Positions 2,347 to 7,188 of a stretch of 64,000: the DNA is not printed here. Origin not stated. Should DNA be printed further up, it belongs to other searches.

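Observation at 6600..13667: Sharp compositional break inside NRPS1 at the A10/PCP boundary: the assembly line is a natural chimera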

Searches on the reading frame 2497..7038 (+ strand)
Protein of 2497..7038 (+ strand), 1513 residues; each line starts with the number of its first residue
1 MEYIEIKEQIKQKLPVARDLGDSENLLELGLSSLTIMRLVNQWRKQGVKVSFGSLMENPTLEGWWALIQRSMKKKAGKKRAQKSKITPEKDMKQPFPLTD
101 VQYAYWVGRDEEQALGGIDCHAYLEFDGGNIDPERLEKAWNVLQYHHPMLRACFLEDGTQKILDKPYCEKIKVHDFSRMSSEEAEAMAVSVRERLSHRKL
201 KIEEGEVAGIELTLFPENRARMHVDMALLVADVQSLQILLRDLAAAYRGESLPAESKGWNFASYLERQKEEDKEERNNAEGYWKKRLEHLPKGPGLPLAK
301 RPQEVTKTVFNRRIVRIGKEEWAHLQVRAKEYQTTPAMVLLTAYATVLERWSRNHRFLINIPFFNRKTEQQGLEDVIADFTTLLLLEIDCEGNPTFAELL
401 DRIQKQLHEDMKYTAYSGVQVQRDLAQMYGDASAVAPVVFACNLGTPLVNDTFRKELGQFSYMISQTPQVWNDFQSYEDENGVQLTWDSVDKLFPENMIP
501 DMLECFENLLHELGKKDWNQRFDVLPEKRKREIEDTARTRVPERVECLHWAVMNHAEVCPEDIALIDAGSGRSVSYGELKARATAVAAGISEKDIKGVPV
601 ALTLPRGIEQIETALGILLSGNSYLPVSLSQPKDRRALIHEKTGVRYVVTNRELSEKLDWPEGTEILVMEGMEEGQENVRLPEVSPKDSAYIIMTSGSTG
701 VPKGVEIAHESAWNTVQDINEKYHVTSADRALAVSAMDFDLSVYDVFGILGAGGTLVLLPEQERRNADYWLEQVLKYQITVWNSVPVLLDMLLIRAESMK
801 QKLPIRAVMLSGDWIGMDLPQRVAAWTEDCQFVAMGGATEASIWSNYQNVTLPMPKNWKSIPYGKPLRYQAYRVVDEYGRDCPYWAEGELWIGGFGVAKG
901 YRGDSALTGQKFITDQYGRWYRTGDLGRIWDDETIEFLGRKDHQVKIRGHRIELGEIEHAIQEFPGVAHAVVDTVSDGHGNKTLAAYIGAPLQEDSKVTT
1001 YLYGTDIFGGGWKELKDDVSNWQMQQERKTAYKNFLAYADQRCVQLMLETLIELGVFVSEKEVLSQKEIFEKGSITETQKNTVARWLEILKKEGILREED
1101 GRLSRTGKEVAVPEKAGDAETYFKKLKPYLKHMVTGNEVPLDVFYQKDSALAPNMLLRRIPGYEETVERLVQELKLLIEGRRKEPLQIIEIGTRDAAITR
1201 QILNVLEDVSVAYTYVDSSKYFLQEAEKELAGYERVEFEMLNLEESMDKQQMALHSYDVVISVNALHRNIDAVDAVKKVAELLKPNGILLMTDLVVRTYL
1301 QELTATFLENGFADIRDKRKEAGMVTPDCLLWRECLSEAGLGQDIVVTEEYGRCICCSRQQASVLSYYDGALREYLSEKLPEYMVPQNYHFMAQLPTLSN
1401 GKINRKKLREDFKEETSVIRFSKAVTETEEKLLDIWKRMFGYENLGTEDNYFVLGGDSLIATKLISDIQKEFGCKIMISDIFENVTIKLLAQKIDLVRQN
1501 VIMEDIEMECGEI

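Call 4: search_protein_families(library=pfam, proteins=[window:2497-7038:+])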
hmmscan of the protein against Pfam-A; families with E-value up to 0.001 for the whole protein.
window:2497-7038:+ (1513 aa): 9 families
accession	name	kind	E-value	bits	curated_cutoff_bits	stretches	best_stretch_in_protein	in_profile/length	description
PF00501.34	AMP-binding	-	1e-67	229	29.9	1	555-901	4-383/384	AMP-binding enzyme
PF00668.25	Condensation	-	1.3e-45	156.5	30.6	1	96-513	5-433/456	Condensation domain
PF00550.31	PP-binding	-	8.6e-24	84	20.8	2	1430-1492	1-65/67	Phosphopantetheine attachment site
PF08242.18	Methyltransf_12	-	7.4e-13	49.5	30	1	1189-1289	1-98/98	Methyltransferase domain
PF13847.12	Methyltransf_31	-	6.4e-11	42.6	27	1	1187-1306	6-121/145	Methyltransferase domain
PF08241.18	Methyltransf_11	-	5.7e-07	30.5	21.2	1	1203-1290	11-94/95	Methyltransferase domain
PF13649.12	Methyltransf_25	-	1.7e-06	29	27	1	1188-1287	1-97/97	Methyltransferase domain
PF13489.12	Methyltransf_23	-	1.6e-05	25.1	27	1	1163-1302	1-127/164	Methyltransferase domain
PF13193.12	AMP-binding_C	-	7.2e-05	24.1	24.5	0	1370-1402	44-76/76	AMP-binding enzyme C-terminal domain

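Call 11: find_encoding_contigs(protein=window:2497-7038:+, flank=10000, max_places=10)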
Protein window:2497-7038:+ (1513 aa): 23 contigs read that carry it; 10 places shown.
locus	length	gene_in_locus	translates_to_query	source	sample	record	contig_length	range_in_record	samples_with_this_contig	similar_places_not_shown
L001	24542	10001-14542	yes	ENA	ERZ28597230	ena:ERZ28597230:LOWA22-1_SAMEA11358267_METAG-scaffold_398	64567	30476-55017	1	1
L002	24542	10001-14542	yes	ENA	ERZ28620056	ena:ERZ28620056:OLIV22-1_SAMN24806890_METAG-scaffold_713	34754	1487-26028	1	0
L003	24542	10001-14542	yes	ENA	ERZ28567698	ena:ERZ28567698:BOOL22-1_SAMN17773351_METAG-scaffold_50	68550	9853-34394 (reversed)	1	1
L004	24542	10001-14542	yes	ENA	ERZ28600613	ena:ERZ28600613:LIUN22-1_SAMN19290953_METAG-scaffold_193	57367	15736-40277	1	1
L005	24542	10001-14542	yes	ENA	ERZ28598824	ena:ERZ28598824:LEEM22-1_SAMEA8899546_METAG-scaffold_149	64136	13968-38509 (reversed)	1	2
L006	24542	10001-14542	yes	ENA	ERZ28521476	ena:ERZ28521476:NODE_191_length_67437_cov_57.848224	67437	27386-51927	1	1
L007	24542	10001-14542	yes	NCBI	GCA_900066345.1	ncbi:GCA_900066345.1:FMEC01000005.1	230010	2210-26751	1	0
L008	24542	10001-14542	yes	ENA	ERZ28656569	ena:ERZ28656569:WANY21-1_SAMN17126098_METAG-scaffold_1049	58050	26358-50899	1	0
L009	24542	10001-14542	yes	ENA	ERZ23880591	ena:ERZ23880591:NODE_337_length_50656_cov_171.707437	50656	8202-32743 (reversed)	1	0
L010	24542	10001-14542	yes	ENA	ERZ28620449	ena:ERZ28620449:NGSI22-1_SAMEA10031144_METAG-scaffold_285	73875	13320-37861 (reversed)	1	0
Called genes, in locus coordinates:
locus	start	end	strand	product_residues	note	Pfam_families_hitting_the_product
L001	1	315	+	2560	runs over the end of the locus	PF28553:WH_1, PF28554:DUF8437, PF00176:SNF2-rel_dom (faint), PF04851:ResIII, PF28555:Helicase_dom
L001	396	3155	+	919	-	PF14191:YodL, PF18830:LPD16, PF18840:LPD25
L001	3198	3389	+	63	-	-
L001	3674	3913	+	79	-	PF13443:HTH_26, PF01381:HTH_3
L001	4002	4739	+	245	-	PF00072:Response_reg, PF04397:LytTR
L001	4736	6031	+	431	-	PF14501:HATPase_c_5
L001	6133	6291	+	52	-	-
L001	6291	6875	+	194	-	PF04647:AgrB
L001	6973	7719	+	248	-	PF00975:Thioesterase, PF12697:Abhydrolase_6 (weak)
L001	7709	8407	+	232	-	PF22624:AASDHPPT_N, PF01648:ACPS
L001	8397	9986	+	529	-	PF00501:AMP-binding, PF13193:AMP-binding_C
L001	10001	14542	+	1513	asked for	PF00550:PP-binding, PF00668:Condensation, PF00501:AMP-binding, PF13847:Methyltransf_31, PF08241:Methyltransf_11 (weak), PF08242:Methyltransf_12, PF13649:Methyltransf_25 (weak), PF00550:PP-binding, +1 more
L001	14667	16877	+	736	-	PF01408:GFO_IDH_MocA, PF21390:Irp3-like_C (weak), PF13847:Methyltransf_31, PF08241:Methyltransf_11 (faint), PF08242:Methyltransf_12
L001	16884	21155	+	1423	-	PF18563:TubC_N (weak), PF00668:Condensation, PF00501:AMP-binding, PF00550:PP-binding (weak), PF00975:Thioesterase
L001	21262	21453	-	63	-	-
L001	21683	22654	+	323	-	PF12833:HTH_18, PF00165:HTH_AraC (weak)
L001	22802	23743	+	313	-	PF19300:BPD_transp_1_N, PF00528:BPD_transp_1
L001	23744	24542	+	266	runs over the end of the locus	PF00528:BPD_transp_1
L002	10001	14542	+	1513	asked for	PF00550:PP-binding, PF00668:Condensation, PF00501:AMP-binding, PF13847:Methyltransf_31, PF08241:Methyltransf_11 (weak), PF08242:Methyltransf_12, PF13649:Methyltransf_25 (weak), PF00550:PP-binding, +1 more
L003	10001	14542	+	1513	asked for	PF00550:PP-binding, PF00668:Condensation, PF00501:AMP-binding, PF13847:Methyltransf_31, PF08241:Methyltransf_11 (weak), PF08242:Methyltransf_12, PF13649:Methyltransf_25 (weak), PF00550:PP-binding, +1 more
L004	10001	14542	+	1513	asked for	PF00550:PP-binding, PF00668:Condensation, PF00501:AMP-binding, PF13847:Methyltransf_31, PF08241:Methyltransf_11 (weak), PF08242:Methyltransf_12, PF13649:Methyltransf_25 (weak), PF00550:PP-binding, +1 more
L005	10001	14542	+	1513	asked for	PF00550:PP-binding, PF00668:Condensation, PF00501:AMP-binding, PF13847:Methyltransf_31, PF08241:Methyltransf_11 (weak), PF08242:Methyltransf_12, PF13649:Methyltransf_25 (weak), PF00550:PP-binding, +1 more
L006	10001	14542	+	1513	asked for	PF00550:PP-binding, PF00668:Condensation, PF00501:AMP-binding, PF13847:Methyltransf_31, PF08241:Methyltransf_11 (weak), PF08242:Methyltransf_12, PF13649:Methyltransf_25 (weak), PF00550:PP-binding, +1 more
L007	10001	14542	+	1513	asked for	PF00550:PP-binding, PF00668:Condensation, PF00501:AMP-binding, PF13847:Methyltransf_31, PF08241:Methyltransf_11 (weak), PF08242:Methyltransf_12, PF13649:Methyltransf_25 (weak), PF00550:PP-binding, +1 more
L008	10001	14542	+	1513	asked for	PF00550:PP-binding, PF00668:Condensation, PF00501:AMP-binding, PF13847:Methyltransf_31, PF08241:Methyltransf_11 (weak), PF08242:Methyltransf_12, PF13649:Methyltransf_25 (weak), PF00550:PP-binding, +1 more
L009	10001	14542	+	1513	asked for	PF00550:PP-binding, PF00668:Condensation, PF00501:AMP-binding, PF13847:Methyltransf_31, PF08241:Methyltransf_11 (weak), PF08242:Methyltransf_12, PF13649:Methyltransf_25 (weak), PF00550:PP-binding, +1 more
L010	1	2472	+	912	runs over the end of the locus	PF14191:YodL, PF18830:LPD16, PF18840:LPD25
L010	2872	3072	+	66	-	-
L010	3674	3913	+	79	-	PF13443:HTH_26, PF01381:HTH_3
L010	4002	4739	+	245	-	PF00072:Response_reg, PF04397:LytTR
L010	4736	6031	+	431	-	PF14501:HATPase_c_5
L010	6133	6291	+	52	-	-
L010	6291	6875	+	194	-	PF04647:AgrB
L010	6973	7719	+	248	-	PF00975:Thioesterase, PF12697:Abhydrolase_6 (weak)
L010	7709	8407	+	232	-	PF22624:AASDHPPT_N, PF01648:ACPS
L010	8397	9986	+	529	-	PF00501:AMP-binding, PF13193:AMP-binding_C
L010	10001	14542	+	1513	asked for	PF00550:PP-binding, PF00668:Condensation, PF00501:AMP-binding, PF13847:Methyltransf_31, PF08241:Methyltransf_11 (weak), PF08242:Methyltransf_12, PF13649:Methyltransf_25 (weak), PF00550:PP-binding, +1 more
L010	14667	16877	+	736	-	PF01408:GFO_IDH_MocA, PF21390:Irp3-like_C (weak), PF13847:Methyltransf_31, PF08241:Methyltransf_11 (faint), PF08242:Methyltransf_12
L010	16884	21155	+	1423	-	PF18563:TubC_N (weak), PF00668:Condensation, PF00501:AMP-binding, PF00550:PP-binding (weak), PF00975:Thioesterase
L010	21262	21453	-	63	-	-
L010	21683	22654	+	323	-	PF12833:HTH_18, PF00165:HTH_AraC (weak)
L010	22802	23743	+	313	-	PF19300:BPD_transp_1_N, PF00528:BPD_transp_1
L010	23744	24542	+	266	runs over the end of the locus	PF00528:BPD_transp_1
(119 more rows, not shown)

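Call 14: find_homologous_proteins(query=window:2497-7038:+, max_evalue=1e-20)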
Query window:2497-7038:+ (1513 aa): 2000 proteins with E <= 1e-20 among 8000 candidates; the best 120 are listed.
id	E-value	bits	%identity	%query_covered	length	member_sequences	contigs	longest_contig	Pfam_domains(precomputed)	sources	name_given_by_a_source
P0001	0.0e+0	4006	96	99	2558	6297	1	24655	PF13847.13,PF00668.26,PF00550.32,PF00501.35,PF13193.13,PF02458.21,PF08241.19,PF08242.19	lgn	-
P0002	0.0e+0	3988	96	99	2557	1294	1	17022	PF13847.13,PF00668.26,PF13489.13,PF13649.13,PF00550.32,PF00501.35,PF13193.13,PF02458.21,PF08241.19,PF08242.19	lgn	-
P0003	0.0e+0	3982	96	99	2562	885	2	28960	PF13847.13,PF00668.26,PF13489.13,PF13649.13,PF00550.32,PF00501.35,PF13193.13,PF02458.21,PF23297.2,PF08241.19,PF08242.19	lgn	-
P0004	0.0e+0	3884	93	99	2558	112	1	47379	PF13847.13,PF00668.26,PF13489.13,PF13649.13,PF00550.32,PF00501.35,PF13193.13,PF02458.21,PF23297.2,PF08241.19,PF08242.19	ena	-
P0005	0.0e+0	3881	93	99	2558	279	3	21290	PF13847.13,PF00668.26,PF13489.13,PF13649.13,PF00550.32,PF00501.35,PF13193.13,PF02458.21,PF23297.2,PF08241.19,PF08242.19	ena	-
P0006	0.0e+0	3851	96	99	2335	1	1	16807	PF13847.13,PF00668.26,PF13489.13,PF13649.13,PF00550.32,PF00501.35,PF13193.13,PF02458.21,PF08241.19,PF08242.19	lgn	-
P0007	0.0e+0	3799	97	97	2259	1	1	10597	PF13847.13,PF00668.26,PF13489.13,PF13649.13,PF00550.32,PF00501.35,PF13193.13,PF08241.19,PF08242.19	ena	-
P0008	0.0e+0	3668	95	99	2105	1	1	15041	PF13847.13,PF00668.26,PF13489.13,PF13649.13,PF00550.32,PF00501.35,PF13193.13,PF08241.19,PF08242.19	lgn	-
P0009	0.0e+0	3594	94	99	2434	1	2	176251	PF13847.13,PF00668.26,PF13489.13,PF13649.13,PF00550.32,PF00501.35,PF13193.13,PF00975.27,PF08241.19,PF08242.19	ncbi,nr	ncbi:amino acid adenylation domain-containing protein [Mediterraneibacter sp. 210702-DFI.3.120]|nr:n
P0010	0.0e+0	3404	98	100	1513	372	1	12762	PF13847.13,PF00668.26,PF13489.13,PF13649.13,PF00550.32,PF00501.35,PF08241.19,PF08242.19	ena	-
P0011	0.0e+0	3048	68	99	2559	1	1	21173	PF13847.13,PF00668.26,PF00550.32,PF00501.35,PF13193.13,PF02458.21,PF23297.2,PF08242.19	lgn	-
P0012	0.0e+0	3014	94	92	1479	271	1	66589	PF13847.13,PF00668.26,PF13649.13,PF00550.32,PF00501.35,PF08241.19,PF08242.19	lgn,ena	-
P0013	0.0e+0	2996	67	99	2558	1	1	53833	PF13847.13,PF00668.26,PF00550.32,PF00501.35,PF13193.13,PF02458.21,PF08242.19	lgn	-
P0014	0.0e+0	2979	67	99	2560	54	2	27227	PF13847.13,PF00668.26,PF13489.13,PF13649.13,PF00550.32,PF00501.35,PF13193.13,PF02458.21,PF08241.19,PF08242.19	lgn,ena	-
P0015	0.0e+0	2960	66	99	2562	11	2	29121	PF13847.13,PF00668.26,PF13489.13,PF00550.32,PF00501.35,PF13193.13,PF02458.21,PF08241.19,PF08242.19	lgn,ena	-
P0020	0.0e+0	2897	64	99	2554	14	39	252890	PF13847.13,PF00668.26,PF13489.13,PF13649.13,PF00550.32,PF00501.35,PF13193.13,PF02458.21,PF23297.2,PF08242.19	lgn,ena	-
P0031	0.0e+0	2506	55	99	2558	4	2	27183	PF13847.13,PF00668.26,PF13489.13,PF13649.13,PF00550.32,PF00501.35,PF13193.13,PF02458.21,PF08241.19,PF08242.19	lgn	-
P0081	0.0e+0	1969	43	99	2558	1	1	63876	PF00668.26,PF00550.32,PF00501.35,PF13193.13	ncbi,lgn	-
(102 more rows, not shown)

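Call 17: find_encoding_contigs(protein=P0001, flank=10000, max_places=2)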
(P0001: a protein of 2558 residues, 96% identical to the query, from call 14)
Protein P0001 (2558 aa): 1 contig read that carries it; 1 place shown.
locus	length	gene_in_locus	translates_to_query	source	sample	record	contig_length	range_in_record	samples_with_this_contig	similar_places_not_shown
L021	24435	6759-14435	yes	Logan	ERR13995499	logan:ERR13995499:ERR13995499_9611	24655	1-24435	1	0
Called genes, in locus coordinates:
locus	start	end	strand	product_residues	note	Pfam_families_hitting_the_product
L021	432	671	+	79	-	PF13443:HTH_26, PF01381:HTH_3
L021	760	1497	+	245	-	PF00072:Response_reg, PF04397:LytTR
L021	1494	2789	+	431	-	PF14501:HATPase_c_5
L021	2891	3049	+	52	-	-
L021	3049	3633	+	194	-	PF04647:AgrB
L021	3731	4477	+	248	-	PF00975:Thioesterase, PF12697:Abhydrolase_6 (weak)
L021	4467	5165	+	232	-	PF22624:AASDHPPT_N, PF01648:ACPS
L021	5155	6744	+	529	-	PF00501:AMP-binding, PF13193:AMP-binding_C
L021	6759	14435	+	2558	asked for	PF00550:PP-binding, PF00668:Condensation, PF00501:AMP-binding, PF08242:Methyltransf_12, PF13847:Methyltransf_31, PF00550:PP-binding, PF00668:Condensation, PF00501:AMP-binding, +4 more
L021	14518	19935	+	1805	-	PF18563:TubC_N, PF00668:Condensation, PF00501:AMP-binding, PF08241:Methyltransf_11 (weak), PF08242:Methyltransf_12, PF13489:Methyltransf_23 (weak), PF13649:Methyltransf_25 (weak), PF13847:Methyltransf_31, +5 more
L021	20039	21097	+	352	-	PF01408:GFO_IDH_MocA, PF21390:Irp3-like_C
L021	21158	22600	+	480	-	PF00550:PP-binding, PF01073:3Beta_HSD, PF01370:Epimerase, PF02719:Polysacc_synt_2, PF04321:RmlD_sub_bind (faint), PF07993:NAD_binding_4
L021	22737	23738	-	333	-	PF12833:HTH_18, PF00165:HTH_AraC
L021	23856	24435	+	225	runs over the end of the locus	PF09605:Trep_Strep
